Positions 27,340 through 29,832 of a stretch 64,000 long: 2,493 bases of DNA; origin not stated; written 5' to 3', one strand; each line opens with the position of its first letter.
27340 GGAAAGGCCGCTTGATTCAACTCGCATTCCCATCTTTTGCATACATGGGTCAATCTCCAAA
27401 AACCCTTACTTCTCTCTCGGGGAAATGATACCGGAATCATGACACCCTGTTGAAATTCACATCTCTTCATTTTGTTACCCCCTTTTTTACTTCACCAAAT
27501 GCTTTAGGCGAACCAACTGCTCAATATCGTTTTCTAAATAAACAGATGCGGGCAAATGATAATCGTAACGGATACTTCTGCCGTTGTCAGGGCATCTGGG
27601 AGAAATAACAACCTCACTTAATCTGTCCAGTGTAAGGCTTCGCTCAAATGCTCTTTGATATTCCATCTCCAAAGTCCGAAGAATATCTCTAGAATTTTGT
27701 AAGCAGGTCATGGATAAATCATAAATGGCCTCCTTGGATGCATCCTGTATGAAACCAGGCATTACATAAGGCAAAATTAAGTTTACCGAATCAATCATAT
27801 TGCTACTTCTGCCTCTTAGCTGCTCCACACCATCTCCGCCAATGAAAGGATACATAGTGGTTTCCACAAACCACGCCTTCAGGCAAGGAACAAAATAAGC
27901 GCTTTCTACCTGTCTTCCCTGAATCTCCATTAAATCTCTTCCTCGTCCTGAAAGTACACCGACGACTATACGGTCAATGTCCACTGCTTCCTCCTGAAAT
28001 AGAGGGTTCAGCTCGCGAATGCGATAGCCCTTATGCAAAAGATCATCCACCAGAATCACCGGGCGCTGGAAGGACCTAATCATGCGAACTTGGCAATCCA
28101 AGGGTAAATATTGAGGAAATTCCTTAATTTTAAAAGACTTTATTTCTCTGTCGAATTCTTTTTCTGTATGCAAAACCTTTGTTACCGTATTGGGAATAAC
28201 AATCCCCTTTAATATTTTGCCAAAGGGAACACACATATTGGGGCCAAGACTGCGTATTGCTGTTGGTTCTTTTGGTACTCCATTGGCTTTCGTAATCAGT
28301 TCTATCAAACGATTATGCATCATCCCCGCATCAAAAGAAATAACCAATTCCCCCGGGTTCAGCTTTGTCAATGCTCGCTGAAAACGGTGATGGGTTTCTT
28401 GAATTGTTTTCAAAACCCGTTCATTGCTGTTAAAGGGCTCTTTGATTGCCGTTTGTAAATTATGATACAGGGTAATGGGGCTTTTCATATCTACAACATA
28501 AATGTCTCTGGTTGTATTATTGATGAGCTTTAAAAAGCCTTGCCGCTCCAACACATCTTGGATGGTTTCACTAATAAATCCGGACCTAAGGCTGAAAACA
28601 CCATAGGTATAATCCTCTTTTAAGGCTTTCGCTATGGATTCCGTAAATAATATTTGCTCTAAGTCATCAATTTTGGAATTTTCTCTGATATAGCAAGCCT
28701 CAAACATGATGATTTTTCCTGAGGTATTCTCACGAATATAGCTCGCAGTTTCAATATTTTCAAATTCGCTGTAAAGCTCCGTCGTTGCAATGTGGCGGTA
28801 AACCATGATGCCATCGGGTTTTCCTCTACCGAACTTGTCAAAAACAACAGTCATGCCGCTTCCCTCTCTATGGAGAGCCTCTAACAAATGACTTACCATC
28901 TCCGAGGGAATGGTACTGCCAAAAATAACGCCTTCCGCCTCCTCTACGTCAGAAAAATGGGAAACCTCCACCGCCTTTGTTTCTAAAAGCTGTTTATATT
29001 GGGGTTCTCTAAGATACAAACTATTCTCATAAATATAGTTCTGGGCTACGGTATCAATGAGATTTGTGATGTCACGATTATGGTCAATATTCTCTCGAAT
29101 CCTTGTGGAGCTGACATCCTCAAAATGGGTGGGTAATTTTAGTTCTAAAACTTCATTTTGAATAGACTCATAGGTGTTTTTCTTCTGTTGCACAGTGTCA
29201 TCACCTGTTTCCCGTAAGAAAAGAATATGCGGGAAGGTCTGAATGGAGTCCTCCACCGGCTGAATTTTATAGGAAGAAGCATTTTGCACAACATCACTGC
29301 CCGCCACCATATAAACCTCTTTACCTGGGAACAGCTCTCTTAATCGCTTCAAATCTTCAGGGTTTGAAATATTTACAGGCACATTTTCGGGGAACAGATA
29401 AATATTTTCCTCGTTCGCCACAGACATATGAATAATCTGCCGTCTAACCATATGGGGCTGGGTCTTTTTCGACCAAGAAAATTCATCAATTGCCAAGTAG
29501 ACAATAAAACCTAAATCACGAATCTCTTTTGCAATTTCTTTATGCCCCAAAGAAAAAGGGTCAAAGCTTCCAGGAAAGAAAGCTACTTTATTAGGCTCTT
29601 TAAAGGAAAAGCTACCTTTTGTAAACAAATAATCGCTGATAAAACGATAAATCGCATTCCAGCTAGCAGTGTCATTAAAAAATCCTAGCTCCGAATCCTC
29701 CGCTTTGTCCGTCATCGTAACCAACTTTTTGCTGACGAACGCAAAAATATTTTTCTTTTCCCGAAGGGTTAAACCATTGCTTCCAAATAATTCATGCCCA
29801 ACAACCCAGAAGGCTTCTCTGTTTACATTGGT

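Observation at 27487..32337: Four-module architecture with opposing synthetase and hydrolase activities on a HEAT scaffold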

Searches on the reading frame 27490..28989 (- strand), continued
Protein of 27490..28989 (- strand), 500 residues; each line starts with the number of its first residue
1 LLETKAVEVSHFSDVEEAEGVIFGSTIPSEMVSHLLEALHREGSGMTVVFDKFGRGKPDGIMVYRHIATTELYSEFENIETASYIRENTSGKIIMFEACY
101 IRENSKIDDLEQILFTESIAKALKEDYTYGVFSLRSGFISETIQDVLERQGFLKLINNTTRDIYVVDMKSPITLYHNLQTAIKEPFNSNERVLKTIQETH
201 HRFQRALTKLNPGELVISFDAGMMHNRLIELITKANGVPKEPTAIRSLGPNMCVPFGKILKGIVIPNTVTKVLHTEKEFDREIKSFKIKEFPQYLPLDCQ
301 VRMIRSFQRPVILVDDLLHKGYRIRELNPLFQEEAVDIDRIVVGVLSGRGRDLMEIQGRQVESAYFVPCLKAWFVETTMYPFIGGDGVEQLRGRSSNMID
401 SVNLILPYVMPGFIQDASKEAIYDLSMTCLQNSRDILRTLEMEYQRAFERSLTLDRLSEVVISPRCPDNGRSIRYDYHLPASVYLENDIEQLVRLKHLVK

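Call 91: find_encoding_contigs(protein=P0260, flank=6000, max_places=1)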
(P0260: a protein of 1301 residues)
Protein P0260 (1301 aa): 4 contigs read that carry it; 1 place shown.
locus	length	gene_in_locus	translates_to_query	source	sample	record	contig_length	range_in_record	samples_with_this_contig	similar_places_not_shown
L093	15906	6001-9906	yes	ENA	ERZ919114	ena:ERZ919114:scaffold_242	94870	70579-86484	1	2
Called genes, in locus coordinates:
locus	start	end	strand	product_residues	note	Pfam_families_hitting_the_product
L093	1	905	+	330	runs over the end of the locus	PF04055:Radical_SAM, PF06968:BATS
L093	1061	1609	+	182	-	PF02632:BioY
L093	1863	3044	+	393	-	PF02786:CPSase_L_D2 (weak)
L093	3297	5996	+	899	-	PF01326:PPDK_N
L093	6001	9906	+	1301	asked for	PF01467:CTP_transf_like (faint)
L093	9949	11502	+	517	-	PF11738:DUF3298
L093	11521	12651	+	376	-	PF01264:Chorismate_synt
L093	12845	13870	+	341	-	PF00226:DnaJ, PF01556:DnaJ_C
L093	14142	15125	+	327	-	PF00892:EamA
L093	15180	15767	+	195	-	PF02659:Mntp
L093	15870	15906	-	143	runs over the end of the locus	PF01842:ACT, PF13291:ACT_4 (faint), PF19571:ACT_8, PF22629:ACT_AHAS_ss (weak)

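Call 92: find_encoding_contigs(protein=P0208, flank=6000, max_places=1)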
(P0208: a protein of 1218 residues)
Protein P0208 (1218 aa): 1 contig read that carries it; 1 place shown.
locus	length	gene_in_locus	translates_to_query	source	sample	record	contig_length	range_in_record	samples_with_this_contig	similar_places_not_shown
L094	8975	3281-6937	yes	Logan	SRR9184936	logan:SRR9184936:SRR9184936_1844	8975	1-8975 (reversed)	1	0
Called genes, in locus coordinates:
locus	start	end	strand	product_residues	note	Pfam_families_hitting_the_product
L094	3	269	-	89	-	?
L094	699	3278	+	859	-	PF01326:PPDK_N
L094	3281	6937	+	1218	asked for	-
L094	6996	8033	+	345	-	PF13478:XdhC_C, PF02625:XdhC_CoxI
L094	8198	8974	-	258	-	?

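Call 94: find_encoding_contigs(protein=P0160, flank=7000, max_places=2)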
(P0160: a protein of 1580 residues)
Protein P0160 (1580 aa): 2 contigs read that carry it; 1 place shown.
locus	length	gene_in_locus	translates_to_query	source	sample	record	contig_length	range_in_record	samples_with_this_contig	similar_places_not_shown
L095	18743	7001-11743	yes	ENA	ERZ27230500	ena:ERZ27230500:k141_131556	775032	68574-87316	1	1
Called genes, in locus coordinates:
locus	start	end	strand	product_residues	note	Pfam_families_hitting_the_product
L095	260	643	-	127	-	PF22746:SHOCT-like_DUF2089-C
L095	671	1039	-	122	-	PF22747:Zn_ribbon_DUF2089, PF09862:DUF2089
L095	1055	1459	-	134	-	-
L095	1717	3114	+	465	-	PF18073:Zn_ribbon_LapB, PF00004:AAA (faint), PF25199:nSTAND_NTPase5 (weak), PF13481:AAA_25, PF03796:DnaB_C, PF06745:ATPase (weak)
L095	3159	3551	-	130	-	-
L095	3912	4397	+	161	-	PF02559:CarD_TRCF_RID, PF21095:CarD_C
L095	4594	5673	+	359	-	PF27675:YCF81_N, PF01850:PIN, PF01938:TRAM (weak)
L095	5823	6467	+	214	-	PF04239:DUF421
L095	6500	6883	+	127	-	PF14276:DUF4363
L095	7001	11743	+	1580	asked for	-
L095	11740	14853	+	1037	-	PF07695:7TMR-DISM_7TM (weak), PF00512:HisKA, PF02518:HATPase_c, PF13589:HATPase_c_3 (faint), PF00072:Response_reg, PF06580:His_kinase, PF02518:HATPase_c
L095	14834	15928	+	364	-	PF00072:Response_reg, PF03704:BTAD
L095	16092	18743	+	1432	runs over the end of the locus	-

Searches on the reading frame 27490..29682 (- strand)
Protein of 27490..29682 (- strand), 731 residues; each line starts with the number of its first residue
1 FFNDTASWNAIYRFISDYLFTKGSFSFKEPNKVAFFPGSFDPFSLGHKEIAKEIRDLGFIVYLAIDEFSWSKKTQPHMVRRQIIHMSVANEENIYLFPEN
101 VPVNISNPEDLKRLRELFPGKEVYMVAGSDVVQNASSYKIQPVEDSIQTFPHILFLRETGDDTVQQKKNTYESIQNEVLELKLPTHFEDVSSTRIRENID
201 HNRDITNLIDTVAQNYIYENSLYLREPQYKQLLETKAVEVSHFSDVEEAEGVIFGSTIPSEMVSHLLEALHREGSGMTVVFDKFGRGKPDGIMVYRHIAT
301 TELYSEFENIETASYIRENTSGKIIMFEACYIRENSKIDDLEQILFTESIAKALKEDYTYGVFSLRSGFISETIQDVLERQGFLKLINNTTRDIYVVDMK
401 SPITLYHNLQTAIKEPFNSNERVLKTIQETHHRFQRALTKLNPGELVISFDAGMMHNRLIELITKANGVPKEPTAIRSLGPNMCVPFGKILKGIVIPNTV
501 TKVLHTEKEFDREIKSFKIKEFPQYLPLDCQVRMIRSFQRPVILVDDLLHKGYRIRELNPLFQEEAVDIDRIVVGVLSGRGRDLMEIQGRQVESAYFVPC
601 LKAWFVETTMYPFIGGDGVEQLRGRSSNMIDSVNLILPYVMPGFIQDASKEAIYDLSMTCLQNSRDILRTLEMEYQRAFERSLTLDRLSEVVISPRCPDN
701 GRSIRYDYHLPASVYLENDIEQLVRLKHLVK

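Call 27: predict_structure(alignment_id=A2)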
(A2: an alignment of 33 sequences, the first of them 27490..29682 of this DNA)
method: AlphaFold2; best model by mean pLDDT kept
length: 731 residues; sequences in the alignment: 33
mean_pLDDT: 81.2   pTM: 0.81
mean pLDDT of the five models: 81.2, 79.9, 79.7, 79.7, 73.7
residues with pLDDT >= 90: 231; 70-90: 361; 50-70: 117; < 50: 22
segments of 3 or more residues with pLDDT < 50: 1-5, 69-72, 159-168
pLDDT, mean of each block of 10 residues (from residue 1): 48 78 70 78 67 84 68 62 77 82 84 89 83 75 88 70 44 81 58 59 63 70 55 65 89 83 90 92 82 94 90 90 92 86 94 94 87 94 85 92 90 81 94 94 92 87 90 73 84 72 84 83 83 88 92 87 93 94 91 93 87 86 62 66 68 89 96 90 85 80 73 90 79 60
secondary structure, 60 per line:
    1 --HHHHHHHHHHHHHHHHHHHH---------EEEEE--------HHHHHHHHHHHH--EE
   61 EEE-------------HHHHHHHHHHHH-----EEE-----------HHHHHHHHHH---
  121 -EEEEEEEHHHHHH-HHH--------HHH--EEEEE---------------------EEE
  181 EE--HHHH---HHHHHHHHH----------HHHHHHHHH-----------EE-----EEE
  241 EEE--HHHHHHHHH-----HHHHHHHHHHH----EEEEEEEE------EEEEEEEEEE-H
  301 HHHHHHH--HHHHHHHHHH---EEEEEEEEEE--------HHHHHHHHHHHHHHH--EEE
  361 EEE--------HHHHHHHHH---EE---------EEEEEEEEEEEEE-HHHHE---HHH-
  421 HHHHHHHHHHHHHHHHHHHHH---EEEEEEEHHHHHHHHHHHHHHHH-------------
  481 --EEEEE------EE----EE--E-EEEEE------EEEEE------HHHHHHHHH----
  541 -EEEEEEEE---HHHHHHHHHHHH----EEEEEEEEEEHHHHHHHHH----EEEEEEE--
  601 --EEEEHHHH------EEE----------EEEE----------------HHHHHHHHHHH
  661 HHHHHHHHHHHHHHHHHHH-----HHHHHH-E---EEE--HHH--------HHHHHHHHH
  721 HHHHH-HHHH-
elements in order (helices of 4 or more, strands of 3 or more residues): H3-22 E32-36 H45-56 E59-63 H77-88 E94-96 H108-117 E122-128 H129-134 E152-156 E178-182 H185-188 H192-200 H211-219 E238-243 H246-254 H260-270 E275-282 E289-298 H300-307 H310-319 E323-332 H341-355 E358-363 H372-380 E395-407 H409-412 H421-441 E445-451 H452-467 E483-487 E506-510 E517-521 H528-536 E542-549 H553-564 E569-578 H579-587 E592-598 E603-606 H607-610 E617-619 E630-633 H650-679 H685-690 E696-698 H712-725 H727-730

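Call 30: fold_search(model_id=the predicted structure, library=pdb)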
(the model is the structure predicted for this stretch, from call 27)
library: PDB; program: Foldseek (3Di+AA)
matches with E <= 10: 1698; with E <= 0.001: 149
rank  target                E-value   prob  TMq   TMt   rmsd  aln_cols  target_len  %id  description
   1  4ybr_B                1.0e-08  1.00  0.21  0.69   4.8       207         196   17  Structure of Mycobacterium tuberculosis NadD in complex with NADP, P21212 (released 2016-02-03)
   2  8aii                  1.5e-08  1.00  0.21  0.76   3.9       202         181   21  High Resolution Crystal Structure of Enterococcus faecium Nicotinate Nucleotide Adenylyltransferase Complexed with Adeni (released 2023-08-16)
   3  8aih                  1.8e-08  1.00  0.21  0.75   3.9       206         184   19  Crystal Structure of Enterococcus faecium Nicotinate Nucleotide Adenylyltransferase at 1.9 Angstroms Resolution (released 2023-08-16)
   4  3e27_D                2.4e-08  1.00  0.20  0.69   4.8       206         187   19  Nicotinic acid mononucleotide (NaMN) adenylyltransferase from Bacillus anthracis: product complex (released 2008-09-09)
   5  9fyb_B                3.4e-08  1.00  0.21  0.76   3.9       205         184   20  Structural Insights into the NMN Complex of Nicotinate Nucleotide Adenylyltransferase from Enterococcus faecium via Co (released 2024-07-17)
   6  3mla_B                4.5e-08  1.00  0.20  0.71   4.7       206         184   19  BaNadD in complex with inhibitor 1_02 (released 2010-07-28)
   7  3e27_A                5.0e-08  1.00  0.20  0.69   4.6       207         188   19  Nicotinic acid mononucleotide (NaMN) adenylyltransferase from Bacillus anthracis: product complex (released 2008-09-09)
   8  4ymi_B                6.0e-08  1.00  0.21  0.69   4.7       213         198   17  Crystal structure of probable nicotinate-nucleotide adenylyltransferase from Mycobacterium abcessus in complex with NA (released 2016-03-09)
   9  6buv_B                6.7e-08  1.00  0.21  0.73   4.6       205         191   20  Structure of Mycobacterium tuberculosis NadD in complex with inhibitor [(1~{R},2~{R},5~{S})-5-methyl-2-propan-2-yl-cyc (released 2018-12-12)
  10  3mlb_B                7.1e-08  1.00  0.21  0.74   4.2       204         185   20  BaNadD in complex with inhibitor 1_02_1 (released 2010-07-28)
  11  1kaq_A                7.5e-08  1.00  0.21  0.73   4.6       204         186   19  Structure of Bacillus subtilis Nicotinic Acid Mononucleotide Adenylyl Transferase (released 2002-07-12)
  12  2qtm_A                8.4e-08  1.00  0.21  0.73   4.2       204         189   19  Crystal Structure of Nicotinate Mononucleotide Adenylyltransferase (released 2008-07-15)
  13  2qtr_A                8.4e-08  1.00  0.20  0.68   5.0       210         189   20  Crystal Structure of Nicotinate Mononucleotide Adenylyltransferase (released 2008-07-15)
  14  3mla_A                1.1e-07  1.00  0.21  0.72   4.9       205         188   20  BaNadD in complex with inhibitor 1_02 (released 2010-07-28)
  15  9rpm                  1.1e-07  1.00  0.23  0.66   4.0       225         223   18  Structure of Arabidopsis thaliana nicotinate mononucleotide adenylyltransferase in complex with nicotinate mononucleotid (released 2025-11-05)
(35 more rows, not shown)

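Call 40: fold_search(model_id=the predicted structure, library=viral)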
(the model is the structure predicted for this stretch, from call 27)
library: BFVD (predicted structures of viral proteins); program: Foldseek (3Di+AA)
matches with E <= 10: 931; with E <= 0.001: 26
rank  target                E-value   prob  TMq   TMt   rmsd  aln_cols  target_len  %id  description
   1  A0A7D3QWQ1            3.4e-06  1.00  0.21  0.53   4.7       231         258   15  Nicotinamide/nicotinate mononucleotide adenylyltransferase [Fadolivirus FV1/VV64]
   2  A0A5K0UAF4            6.7e-06  1.00  0.21  0.31  18.5       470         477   14  Nicotinate (Nicotinamide) nucleotide adenylyltransferase [Yasminevirus sp. GU-2018]
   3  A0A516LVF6            1.0e-05  1.00  0.16  0.56  11.0       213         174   11  (no name in the UniProt tables at hand)
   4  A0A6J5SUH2            4.4e-05  0.97  0.14  0.21  21.9       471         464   11  Uncharacterized protein [uncultured Caudovirales phage]
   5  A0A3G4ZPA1            5.3e-05  1.00  0.19  0.61   8.3       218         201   16  Nicotinate (Nicotinamide) nucleotide adenylyltransferase [Terrestrivirus sp.]
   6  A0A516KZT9            5.9e-05  1.00  0.15  0.54   6.1       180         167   13  (no name in the UniProt tables at hand)
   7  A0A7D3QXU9            9.3e-05  1.00  0.18  0.56   5.9       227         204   17  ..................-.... protein [Fadolivirus FV1/VV64]
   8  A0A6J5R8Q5            1.2e-04  1.00  0.16  0.49   5.5       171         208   17  NAT_SF domain containing protein [uncultured Caudovirales phage]
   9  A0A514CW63            1.3e-04  1.00  0.13  0.50   6.3       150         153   13  N-acetyltransferase domain-containing protein [Achromobacter phage vB_AxyP_19-32_Axy23]
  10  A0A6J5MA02            1.5e-04  1.00  0.15  0.40   5.8       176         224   12  NAT_SF domain containing protein [uncultured Caudovirales phage]
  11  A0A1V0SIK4            1.7e-04  1.00  0.18  0.21  10.3       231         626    8  Uncharacterized protein [Klosneuvirus KNV1]
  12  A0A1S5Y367            1.8e-04  1.00  0.14  0.12  28.2       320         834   10  Acyltransferase [uncultured archaeal virus]
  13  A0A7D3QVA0            2.0e-04  1.00  0.16  0.47  13.2       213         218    8  Acyl-CoA N-acyltransferase [Fadolivirus FV1/VV64]
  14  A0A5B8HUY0            2.5e-04  1.00  0.14  0.39  18.7       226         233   12  N-acetyltransferase domain-containing protein [Mimiviridae sp. ChoanoV1]
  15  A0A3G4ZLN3            2.6e-04  1.00  0.17  0.59   4.4       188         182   11  N-acyltransferase [Terrestrivirus sp.]
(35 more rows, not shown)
